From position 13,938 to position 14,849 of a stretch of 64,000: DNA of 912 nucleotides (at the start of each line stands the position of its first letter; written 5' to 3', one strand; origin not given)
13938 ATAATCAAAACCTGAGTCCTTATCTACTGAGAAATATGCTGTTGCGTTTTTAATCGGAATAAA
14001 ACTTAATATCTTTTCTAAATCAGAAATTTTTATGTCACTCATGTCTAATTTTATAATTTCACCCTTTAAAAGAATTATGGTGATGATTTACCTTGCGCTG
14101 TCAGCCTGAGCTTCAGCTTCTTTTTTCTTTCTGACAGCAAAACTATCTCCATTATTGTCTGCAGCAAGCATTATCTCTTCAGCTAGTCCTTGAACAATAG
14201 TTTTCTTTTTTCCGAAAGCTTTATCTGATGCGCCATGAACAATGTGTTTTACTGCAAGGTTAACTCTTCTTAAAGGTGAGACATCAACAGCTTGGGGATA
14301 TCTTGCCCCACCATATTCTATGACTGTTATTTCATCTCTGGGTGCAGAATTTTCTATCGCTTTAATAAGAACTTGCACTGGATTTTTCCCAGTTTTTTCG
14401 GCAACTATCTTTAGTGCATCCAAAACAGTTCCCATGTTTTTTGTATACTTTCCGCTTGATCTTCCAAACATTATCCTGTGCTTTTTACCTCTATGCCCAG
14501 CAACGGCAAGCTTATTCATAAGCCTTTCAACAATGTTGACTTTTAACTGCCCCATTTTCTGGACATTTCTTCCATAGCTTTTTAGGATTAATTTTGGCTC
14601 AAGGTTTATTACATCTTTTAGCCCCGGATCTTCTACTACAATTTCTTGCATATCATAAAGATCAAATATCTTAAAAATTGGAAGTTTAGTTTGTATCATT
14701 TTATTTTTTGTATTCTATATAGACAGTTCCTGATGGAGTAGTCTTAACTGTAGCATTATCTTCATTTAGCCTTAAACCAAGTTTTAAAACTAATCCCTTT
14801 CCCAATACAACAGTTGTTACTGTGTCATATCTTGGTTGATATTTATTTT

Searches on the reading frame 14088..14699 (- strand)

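Call 52: search_protein_families(library=pfam, proteins=[window:14088-14699:-], max_evalue=0.001)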
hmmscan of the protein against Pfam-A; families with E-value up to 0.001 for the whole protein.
window:14088-14699:- (203 aa): 1 family
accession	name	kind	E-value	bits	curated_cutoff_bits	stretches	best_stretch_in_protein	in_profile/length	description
PF00177.27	Ribosomal_S7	-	2.3e-32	112.1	24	1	51-203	16-148/148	Ribosomal protein S7p/S5e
